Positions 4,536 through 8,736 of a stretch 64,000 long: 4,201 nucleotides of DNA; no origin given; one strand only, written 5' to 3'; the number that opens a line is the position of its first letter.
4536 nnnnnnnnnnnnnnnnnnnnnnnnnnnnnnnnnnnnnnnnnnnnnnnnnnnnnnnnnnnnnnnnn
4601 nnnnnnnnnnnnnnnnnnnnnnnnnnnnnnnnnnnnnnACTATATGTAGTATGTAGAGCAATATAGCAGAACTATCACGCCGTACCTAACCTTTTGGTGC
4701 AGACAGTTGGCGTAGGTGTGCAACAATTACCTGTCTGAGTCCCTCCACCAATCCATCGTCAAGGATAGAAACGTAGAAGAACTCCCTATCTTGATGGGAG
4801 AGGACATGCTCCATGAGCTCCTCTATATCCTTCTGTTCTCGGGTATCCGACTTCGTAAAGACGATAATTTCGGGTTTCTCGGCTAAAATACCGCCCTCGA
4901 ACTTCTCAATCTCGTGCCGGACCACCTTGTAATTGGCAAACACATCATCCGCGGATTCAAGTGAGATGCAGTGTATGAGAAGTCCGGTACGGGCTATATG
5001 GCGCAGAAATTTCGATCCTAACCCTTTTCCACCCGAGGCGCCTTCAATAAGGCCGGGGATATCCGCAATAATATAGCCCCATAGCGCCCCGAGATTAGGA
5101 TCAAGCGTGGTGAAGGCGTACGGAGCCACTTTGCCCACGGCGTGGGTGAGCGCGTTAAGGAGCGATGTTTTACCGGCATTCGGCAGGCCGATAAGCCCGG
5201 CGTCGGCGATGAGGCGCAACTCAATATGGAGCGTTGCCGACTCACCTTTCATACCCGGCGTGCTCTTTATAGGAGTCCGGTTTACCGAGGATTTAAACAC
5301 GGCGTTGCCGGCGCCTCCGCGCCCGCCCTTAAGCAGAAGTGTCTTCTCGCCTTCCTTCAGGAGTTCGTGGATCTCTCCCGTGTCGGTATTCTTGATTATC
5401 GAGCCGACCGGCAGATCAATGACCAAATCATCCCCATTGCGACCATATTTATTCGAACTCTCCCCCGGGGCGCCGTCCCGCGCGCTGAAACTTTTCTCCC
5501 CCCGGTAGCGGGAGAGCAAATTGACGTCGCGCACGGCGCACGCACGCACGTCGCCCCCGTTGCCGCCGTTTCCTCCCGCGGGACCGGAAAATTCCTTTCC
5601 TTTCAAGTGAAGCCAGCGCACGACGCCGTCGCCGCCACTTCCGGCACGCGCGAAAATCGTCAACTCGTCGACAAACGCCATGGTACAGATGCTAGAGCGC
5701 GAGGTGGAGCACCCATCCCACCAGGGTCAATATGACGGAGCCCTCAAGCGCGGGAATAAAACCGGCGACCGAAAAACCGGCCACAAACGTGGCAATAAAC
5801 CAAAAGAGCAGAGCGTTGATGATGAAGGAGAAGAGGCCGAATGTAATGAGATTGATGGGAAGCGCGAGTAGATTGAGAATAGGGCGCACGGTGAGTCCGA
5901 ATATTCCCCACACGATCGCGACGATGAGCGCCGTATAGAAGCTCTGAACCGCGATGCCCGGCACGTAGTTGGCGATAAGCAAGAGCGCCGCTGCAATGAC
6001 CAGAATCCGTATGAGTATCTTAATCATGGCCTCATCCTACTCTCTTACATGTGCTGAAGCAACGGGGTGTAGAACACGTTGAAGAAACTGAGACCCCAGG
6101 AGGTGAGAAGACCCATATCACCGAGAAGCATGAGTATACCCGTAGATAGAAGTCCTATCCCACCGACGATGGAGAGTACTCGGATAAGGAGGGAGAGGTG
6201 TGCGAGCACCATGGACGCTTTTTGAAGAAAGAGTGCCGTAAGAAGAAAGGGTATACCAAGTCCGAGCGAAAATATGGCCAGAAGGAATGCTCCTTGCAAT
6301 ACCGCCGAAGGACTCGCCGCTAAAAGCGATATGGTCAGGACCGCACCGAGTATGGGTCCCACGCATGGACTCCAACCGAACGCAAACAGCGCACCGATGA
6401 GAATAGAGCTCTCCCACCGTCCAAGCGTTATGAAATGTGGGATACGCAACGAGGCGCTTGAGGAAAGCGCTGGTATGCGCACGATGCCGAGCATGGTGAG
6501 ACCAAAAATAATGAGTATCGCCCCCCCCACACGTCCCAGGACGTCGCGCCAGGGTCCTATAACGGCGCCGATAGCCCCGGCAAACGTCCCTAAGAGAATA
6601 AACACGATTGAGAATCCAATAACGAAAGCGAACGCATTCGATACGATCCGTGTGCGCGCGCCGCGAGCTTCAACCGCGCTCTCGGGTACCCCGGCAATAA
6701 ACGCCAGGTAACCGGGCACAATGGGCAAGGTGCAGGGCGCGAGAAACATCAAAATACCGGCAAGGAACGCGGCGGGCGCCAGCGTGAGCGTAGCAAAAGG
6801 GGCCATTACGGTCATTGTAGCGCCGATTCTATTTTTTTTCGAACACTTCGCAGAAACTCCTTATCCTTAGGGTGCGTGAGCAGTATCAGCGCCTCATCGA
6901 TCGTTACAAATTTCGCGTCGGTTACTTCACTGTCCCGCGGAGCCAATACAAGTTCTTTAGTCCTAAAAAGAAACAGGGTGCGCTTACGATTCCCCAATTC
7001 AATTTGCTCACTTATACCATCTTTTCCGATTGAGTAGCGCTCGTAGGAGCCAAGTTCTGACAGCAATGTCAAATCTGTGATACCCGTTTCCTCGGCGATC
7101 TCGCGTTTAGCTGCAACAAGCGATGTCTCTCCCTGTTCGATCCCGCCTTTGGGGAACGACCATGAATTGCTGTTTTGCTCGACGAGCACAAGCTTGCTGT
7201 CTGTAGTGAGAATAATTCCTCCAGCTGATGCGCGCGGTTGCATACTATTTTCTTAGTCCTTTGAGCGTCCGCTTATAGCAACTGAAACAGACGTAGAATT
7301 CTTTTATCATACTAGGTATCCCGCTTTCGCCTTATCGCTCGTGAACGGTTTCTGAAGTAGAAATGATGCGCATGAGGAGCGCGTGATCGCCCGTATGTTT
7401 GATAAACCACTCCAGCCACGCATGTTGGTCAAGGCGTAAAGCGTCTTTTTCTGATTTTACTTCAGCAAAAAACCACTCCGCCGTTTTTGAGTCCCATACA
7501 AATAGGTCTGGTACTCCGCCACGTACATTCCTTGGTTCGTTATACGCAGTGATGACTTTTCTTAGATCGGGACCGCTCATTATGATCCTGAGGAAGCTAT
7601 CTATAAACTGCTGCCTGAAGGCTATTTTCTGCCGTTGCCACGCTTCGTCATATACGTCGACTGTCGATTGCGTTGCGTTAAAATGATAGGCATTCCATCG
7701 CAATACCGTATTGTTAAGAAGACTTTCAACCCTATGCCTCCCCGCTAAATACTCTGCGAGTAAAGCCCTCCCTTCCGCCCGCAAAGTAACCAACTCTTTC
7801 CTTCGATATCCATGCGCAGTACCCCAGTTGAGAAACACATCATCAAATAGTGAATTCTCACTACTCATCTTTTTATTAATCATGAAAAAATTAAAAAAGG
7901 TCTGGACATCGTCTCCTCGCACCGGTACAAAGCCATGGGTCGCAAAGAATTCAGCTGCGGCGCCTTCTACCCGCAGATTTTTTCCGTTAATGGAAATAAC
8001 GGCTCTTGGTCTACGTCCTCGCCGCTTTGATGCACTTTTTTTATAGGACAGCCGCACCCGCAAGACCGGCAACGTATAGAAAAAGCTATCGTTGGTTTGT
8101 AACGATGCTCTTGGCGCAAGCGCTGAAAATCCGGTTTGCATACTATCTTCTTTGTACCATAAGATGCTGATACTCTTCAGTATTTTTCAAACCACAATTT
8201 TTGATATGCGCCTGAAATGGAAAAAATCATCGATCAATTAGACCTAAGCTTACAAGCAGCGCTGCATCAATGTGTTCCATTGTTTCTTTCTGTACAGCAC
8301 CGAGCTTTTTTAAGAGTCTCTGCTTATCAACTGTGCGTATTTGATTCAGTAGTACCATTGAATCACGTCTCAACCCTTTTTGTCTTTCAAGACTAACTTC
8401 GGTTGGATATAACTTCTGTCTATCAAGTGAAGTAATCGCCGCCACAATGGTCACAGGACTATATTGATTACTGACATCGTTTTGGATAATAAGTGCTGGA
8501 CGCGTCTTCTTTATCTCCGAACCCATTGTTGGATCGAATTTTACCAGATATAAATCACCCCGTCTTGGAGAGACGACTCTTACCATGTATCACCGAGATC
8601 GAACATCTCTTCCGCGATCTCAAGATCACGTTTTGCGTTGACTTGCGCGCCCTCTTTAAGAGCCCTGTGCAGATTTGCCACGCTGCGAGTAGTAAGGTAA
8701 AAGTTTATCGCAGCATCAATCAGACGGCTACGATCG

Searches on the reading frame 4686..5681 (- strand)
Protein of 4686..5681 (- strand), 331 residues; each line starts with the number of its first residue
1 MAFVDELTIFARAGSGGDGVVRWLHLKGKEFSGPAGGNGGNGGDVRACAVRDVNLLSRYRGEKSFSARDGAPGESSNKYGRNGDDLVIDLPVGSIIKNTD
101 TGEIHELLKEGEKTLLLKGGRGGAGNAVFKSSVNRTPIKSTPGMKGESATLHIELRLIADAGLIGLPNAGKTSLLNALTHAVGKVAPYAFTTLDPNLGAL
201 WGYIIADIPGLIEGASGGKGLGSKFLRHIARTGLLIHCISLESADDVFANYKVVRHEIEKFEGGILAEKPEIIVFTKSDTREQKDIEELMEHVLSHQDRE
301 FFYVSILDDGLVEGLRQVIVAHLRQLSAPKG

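Call 15: search_protein_families(library=pfam, proteins=[window:4686-5681:-], max_evalue=0.001)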
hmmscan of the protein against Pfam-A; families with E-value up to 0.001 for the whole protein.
window:4686-5681:- (331 aa): 3 families
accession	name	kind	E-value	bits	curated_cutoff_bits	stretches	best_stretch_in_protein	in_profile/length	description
PF01018.28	GTP1_OBG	-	2.1e-43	148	27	1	4-157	1-155/155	GTP1/OBG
PF01926.29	MMR_HSR1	-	6.8e-21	74.9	21.9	1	161-277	2-113/113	50S ribosome-binding GTPase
PF02421.24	FeoB_N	-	4.2e-06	26.8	27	1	162-211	4-57/156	Ferrous iron transport protein B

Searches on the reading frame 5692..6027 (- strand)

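Call 15: search_protein_families(library=pfam, proteins=[window:5692-6027:-], max_evalue=0.001)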
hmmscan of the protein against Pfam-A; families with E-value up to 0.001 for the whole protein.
window:5692-6027:- (111 aa): 1 family
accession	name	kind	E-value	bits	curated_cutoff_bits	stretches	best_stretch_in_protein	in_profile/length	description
PF04020.18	Phage_holin_4_2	-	1.3e-27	96.9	28.8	1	3-106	2-105/105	Mycobacterial 4 TMS phage holin, superfamily IV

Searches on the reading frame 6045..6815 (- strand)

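Call 15: search_protein_families(library=pfam, proteins=[window:6045-6815:-], max_evalue=0.001)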
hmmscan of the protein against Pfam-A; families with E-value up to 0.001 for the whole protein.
window:6045-6815:- (256 aa): 1 family
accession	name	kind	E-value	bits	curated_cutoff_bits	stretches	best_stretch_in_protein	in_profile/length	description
PF02683.22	DsbD_TM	-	9.9e-15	54.9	27.1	1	13-199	5-187/219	Cytochrome C biogenesis protein transmembrane domain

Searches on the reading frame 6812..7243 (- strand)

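Call 15: search_protein_families(library=pfam, proteins=[window:6812-7243:-], max_evalue=0.001)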
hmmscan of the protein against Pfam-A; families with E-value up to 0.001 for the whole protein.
window:6812-7243:- (143 aa): 1 family
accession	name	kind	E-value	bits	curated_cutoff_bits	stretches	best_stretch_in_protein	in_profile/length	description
PF00293.34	NUDIX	-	3.4e-20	72.8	21.1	1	4-132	3-132/134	NUDIX domain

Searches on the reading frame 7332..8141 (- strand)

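Call 15: search_protein_families(library=pfam, proteins=[window:7332-8141:-], max_evalue=0.001)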
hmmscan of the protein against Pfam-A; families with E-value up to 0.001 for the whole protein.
window:7332-8141:- (269 aa): 1 family
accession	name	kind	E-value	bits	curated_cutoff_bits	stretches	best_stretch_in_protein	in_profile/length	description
PF08774.17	VRR_NUC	-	4.4e-09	36.9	23.8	1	193-254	46-110/116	VRR-NUC domain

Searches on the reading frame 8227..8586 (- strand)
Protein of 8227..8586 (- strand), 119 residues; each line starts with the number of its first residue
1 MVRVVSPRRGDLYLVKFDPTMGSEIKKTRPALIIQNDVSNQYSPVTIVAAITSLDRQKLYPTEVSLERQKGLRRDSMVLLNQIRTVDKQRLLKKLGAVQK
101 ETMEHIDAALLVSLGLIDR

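Call 15: search_protein_families(library=pfam, proteins=[window:8227-8586:-], max_evalue=0.001)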
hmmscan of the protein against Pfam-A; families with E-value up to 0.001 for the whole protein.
window:8227-8586:- (119 aa): 1 family
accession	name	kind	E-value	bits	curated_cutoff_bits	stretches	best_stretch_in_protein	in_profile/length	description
PF02452.23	PemK_toxin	-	3.1e-33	114.7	23.1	1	8-113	1-108/109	PemK-like, MazF-like toxin of type II toxin-antitoxin system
